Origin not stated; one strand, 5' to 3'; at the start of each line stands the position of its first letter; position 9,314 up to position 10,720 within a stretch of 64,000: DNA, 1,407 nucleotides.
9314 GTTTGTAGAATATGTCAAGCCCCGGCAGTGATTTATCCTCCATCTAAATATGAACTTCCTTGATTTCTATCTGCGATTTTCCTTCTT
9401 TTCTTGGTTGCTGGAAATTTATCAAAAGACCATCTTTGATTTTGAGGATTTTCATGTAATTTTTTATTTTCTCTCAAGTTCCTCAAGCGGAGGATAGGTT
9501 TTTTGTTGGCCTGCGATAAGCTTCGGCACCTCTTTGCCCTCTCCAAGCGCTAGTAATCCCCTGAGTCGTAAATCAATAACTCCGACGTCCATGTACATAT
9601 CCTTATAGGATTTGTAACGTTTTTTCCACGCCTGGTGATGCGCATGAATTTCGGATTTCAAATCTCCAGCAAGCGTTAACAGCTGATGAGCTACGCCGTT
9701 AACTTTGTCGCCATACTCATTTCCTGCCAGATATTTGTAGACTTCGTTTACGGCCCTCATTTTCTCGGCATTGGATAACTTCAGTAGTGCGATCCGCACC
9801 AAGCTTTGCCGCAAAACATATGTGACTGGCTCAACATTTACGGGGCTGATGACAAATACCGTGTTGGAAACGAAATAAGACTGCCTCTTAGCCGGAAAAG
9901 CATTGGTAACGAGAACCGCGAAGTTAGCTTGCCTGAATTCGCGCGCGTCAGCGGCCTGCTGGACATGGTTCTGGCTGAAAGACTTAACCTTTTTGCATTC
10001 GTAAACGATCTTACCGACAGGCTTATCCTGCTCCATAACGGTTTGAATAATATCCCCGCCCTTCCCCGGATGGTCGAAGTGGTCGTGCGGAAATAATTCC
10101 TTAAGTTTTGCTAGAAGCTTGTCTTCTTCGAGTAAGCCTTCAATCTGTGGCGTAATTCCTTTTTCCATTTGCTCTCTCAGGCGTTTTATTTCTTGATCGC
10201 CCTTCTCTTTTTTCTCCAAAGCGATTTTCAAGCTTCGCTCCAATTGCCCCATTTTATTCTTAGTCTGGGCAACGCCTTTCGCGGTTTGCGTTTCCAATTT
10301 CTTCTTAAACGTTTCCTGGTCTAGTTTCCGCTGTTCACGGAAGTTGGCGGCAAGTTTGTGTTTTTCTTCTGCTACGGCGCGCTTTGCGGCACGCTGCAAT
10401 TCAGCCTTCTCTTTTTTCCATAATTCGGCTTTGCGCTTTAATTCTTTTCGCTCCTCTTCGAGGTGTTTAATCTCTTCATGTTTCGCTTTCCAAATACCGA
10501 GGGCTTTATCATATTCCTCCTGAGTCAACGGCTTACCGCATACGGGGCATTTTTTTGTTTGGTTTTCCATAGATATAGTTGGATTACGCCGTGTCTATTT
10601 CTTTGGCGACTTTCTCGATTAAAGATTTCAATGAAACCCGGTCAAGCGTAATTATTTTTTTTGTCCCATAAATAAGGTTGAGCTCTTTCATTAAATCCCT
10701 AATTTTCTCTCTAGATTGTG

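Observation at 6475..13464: tRNA-Gln-anchored ~7 kb island with a five-gene cargo: candidate undescribed defence/conflict system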

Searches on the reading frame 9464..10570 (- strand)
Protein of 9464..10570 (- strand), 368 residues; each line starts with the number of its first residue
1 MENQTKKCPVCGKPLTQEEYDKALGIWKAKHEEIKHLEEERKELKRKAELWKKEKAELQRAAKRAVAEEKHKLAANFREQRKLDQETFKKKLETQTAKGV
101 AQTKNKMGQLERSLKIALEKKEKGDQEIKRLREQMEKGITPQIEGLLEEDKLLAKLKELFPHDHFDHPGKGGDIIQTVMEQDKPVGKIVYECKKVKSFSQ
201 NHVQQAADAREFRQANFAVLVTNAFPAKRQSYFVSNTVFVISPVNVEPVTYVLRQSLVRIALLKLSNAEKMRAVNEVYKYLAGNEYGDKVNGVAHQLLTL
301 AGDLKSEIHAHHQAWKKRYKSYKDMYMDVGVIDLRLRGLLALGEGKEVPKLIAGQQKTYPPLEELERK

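Call 5: search_protein_families(library=pfam, proteins=[window:9464-10570:-], max_evalue=0.1)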
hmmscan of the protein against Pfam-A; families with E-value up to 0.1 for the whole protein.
window:9464-10570:- (368 aa): 4 families
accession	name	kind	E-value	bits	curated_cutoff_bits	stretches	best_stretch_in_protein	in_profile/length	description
PF09903.14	DUF2130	-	6.1e-21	75.3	26.7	1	119-325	10-232/255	Uncharacterized protein conserved in bacteria (DUF2130)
PF03119.21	DNA_ligase_ZBD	-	0.018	15.4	25.8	1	7-23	1-17/27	NAD-dependent DNA ligase C4 zinc finger domain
PF13317.11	DUF4088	-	0.042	13.8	23.8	1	64-137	129-201/227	Protein of unknown function (DUF4088)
PF04423.19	Rad50_zn_hook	-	0.083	13.2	24.3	0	3-21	16-34/52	Rad50 zinc hook motif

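Call 6: search_protein_families(library=padloc, proteins=[window:9464-10570:-], max_evalue=0.1)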
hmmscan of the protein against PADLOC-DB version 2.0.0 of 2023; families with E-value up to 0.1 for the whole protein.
window:9464-10570:- (368 aa): 9 families
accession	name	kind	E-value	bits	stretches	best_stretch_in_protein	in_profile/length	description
PDLC03864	LmuB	-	0.00014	18.6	1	2-135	381-517/657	-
PDLC03867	LmuB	-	0.00046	16.8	1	3-127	316-437/605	-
PDLC03859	LmuB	-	0.00081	16.7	1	5-137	331-453/611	-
PDLC03865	LmuB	-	0.0018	14.5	1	3-144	507-676/1007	-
PDLC03862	LmuB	-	0.0029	14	1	4-137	329-469/643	-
PDLC00582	JetC3|JetC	-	0.014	11.1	1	27-217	848-1029/1472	DUF3584 domain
PDLC00519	JetC1|JetC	-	0.018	11.3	1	29-209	620-806/1097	DUF3584 domain; MukB-like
PDLC03863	LmuB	-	0.029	11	1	4-144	316-471/610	-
PDLC00648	ZorA3|ZorA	-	0.041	10.6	1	32-159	421-552/692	MotA/ExbB/TolQ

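Call 60: search_protein_families(library=ncbifam, proteins=[window:9464-10570:-], max_evalue=0.01)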
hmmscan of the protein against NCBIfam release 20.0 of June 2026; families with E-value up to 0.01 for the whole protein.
window:9464-10570:- (368 aa): 2 families
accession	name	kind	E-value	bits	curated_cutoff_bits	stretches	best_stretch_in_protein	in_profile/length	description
NF041034.1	Rad50_Sulf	equivalog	3.9e-06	25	1000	1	5-144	423-562/872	DNA double-strand break repair ATPase Rad50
NF045487.1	ASRP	equivalog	0.0022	16.7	300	1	4-140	299-435/593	archaea-specific SMC-related protein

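Call 61: search_protein_families(library=phrogs, proteins=[window:9464-10570:-], max_evalue=0.01)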
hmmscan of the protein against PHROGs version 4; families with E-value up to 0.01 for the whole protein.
window:9464-10570:- (368 aa): 0 families

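Call 64: search_solved_structures(query=window:9464-10570:-, max_evalue=1)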
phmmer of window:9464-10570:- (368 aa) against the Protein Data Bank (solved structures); distinct sequences matched with E-value up to 1: 3.
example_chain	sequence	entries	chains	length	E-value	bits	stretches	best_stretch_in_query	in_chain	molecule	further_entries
6ys4_A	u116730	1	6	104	0.023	17.2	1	68-147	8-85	Spindle assembly abnormal protein 6 homolog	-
8d8k_B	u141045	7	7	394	0.33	13.4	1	69-159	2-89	37S ribosomal protein MRP4, mitochondrial | Small ribosomal subunit protein uS2m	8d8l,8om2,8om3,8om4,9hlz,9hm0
9y6s_6n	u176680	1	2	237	0.88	12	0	24-98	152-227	Dynein arm light chain, putative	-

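Call 86: search_dna_similar(query=window:9464-10570:-, collection=plasmids, mode=protein, max_rows=12)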
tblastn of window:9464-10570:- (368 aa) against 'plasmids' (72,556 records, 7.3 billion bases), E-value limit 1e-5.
Records with a match: 42; places in all: 52; records where one place covers at least 80% of the query: 6.
Best place of each record, by identity: <60% 42.
By first word of the organism name: Bradyrhizobium 29; Aminobacter 3; Mesorhizobium 2; Sulfurimonas 2; Chryseobacterium 2; Granulicella 2; Aliarcobacter 1; Skermanella 1.
By predicted mobility (MOB-suite, as given by PLSDB): non-mobilizable 17; conjugative 17; mobilizable 8.
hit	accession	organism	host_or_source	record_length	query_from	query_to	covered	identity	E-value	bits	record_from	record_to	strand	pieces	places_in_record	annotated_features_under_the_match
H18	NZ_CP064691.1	Bradyrhizobium sp. 192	Acmispon strigosus,cell culture,root ...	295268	61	364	83%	27.0%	6e-15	84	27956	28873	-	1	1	DUF2130 domain-containing protein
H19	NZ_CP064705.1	Bradyrhizobium sp. 155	Acmispon strigosus,cell culture,root ...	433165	61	364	83%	26.7%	2e-14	82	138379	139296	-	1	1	DUF2130 domain-containing protein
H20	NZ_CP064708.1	Bradyrhizobium sp. 131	Acmispon strigosus,cell culture,root ...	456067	61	364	83%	26.7%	2e-14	82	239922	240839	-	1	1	DUF2130 domain-containing protein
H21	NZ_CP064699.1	Bradyrhizobium sp. 183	Acmispon strigosus,cell culture,root ...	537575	61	364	83%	26.6%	7e-15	84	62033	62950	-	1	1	DUF2130 domain-containing protein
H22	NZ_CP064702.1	Bradyrhizobium sp. 172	Acmispon strigosus,cell culture,root ...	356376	66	364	81%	26.5%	5e-14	81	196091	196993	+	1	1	DUF2130 domain-containing protein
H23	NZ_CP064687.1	Bradyrhizobium sp. 4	Acmispon strigosus,cell culture,root ...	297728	66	364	81%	26.2%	8e-14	81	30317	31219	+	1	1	DUF2130 domain-containing protein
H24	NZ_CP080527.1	Mesorhizobium sp. AR07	Oxytropis sp.,Cell culture,root nodule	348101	66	358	80%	26.4%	1e-17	92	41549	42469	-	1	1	DUF2130 domain-containing protein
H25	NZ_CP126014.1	Bradyrhizobium japonicum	Glycine max,soybean,root nodule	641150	66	332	73%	27.1%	6e-15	84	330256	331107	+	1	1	DUF2130 domain-containing protein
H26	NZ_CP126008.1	Bradyrhizobium elkanii USDA 94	Glycine max,soybean,root nodule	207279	62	318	70%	27.1%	3e-15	85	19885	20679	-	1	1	DUF2130 domain-containing protein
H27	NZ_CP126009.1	Bradyrhizobium elkanii USDA 94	Glycine max,soybean,root nodule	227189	62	318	70%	27.1%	3e-15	85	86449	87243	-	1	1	DUF2130 domain-containing protein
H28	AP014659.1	Bradyrhizobium diazoefficiens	-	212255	62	318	70%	27.1%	3e-15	85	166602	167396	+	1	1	uncharacterized protein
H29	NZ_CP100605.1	Bradyrhizobium sp. Ash2021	-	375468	62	318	70%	27.0%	4e-12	75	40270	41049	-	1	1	DUF2130 domain-containing protein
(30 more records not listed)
